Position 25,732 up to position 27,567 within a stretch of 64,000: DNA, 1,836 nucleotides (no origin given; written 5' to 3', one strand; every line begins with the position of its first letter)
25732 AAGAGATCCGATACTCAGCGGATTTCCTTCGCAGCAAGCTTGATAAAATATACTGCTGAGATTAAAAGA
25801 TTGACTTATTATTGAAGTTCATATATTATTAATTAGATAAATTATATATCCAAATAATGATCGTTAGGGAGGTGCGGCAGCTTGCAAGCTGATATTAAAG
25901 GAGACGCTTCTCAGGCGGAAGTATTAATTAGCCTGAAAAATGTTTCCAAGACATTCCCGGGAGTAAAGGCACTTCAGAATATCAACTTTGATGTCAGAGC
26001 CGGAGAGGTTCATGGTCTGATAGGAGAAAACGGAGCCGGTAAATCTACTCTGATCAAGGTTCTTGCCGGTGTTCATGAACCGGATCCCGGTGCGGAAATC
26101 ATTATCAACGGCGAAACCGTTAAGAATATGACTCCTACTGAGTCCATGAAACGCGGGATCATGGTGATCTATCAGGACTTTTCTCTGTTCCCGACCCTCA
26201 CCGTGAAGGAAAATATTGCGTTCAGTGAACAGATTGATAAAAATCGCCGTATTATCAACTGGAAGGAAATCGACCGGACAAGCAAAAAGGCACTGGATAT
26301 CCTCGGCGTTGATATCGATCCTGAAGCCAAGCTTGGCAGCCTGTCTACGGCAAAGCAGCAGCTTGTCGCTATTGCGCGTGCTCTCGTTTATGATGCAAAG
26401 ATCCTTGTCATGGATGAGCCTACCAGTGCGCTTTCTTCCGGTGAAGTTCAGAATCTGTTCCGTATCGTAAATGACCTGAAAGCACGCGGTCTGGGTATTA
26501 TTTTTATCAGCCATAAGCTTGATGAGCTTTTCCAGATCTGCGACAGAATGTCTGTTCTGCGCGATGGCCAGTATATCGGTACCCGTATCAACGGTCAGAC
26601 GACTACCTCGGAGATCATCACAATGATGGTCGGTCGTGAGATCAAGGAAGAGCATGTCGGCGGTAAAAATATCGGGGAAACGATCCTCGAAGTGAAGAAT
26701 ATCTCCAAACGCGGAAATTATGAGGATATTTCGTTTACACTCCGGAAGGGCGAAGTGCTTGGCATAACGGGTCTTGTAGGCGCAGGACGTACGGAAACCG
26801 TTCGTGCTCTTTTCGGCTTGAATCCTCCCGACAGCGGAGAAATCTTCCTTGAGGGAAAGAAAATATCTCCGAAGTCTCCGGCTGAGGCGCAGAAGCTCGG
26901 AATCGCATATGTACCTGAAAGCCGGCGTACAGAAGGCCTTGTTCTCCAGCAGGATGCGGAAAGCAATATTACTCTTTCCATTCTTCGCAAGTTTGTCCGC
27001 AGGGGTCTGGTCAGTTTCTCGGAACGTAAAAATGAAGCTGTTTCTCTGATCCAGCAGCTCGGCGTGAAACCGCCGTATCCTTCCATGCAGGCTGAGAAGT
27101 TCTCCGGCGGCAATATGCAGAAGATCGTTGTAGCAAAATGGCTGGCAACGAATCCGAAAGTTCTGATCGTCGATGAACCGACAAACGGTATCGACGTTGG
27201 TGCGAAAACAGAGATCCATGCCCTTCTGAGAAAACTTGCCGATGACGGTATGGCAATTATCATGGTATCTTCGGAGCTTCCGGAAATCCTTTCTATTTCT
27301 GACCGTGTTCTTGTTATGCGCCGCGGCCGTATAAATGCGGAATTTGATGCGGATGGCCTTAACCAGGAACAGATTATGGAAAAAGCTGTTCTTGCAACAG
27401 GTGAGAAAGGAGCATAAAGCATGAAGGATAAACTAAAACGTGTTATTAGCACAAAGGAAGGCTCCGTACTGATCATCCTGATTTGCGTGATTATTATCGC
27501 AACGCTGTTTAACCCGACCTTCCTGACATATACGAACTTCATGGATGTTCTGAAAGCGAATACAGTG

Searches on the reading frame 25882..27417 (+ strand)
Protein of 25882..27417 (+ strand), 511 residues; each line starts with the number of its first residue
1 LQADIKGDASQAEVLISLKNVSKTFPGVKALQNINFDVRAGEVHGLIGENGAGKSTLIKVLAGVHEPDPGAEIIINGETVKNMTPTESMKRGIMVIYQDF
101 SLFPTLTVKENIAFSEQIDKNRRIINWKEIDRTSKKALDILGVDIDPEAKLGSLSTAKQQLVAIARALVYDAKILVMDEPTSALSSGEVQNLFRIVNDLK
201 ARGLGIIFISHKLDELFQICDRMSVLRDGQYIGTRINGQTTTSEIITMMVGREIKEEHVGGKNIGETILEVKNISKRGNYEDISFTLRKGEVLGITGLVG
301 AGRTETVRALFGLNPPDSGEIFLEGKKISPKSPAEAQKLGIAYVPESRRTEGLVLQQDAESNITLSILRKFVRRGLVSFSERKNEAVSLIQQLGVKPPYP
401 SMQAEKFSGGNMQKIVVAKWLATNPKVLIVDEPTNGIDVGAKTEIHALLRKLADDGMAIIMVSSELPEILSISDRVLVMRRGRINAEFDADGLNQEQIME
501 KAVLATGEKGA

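Call 73: search_protein_families(library=pfam, proteins=[window:25882-27417:+], max_evalue=0.00001)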
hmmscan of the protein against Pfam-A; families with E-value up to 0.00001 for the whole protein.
window:25882-27417:+ (511 aa): 3 families
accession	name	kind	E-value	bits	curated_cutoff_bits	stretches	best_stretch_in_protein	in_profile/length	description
PF00005.33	ABC_tran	-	1e-56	191.8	25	2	31-182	1-137/137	ABC transporter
PF13304.12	AAA_21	-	6.8e-11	43.2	27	0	44-64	2-22/304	AAA domain, putative AbiEii toxin, Type IV TA system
PF13401.12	AAA_22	-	5.1e-06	27.3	27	0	46-209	10-121/130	AAA domain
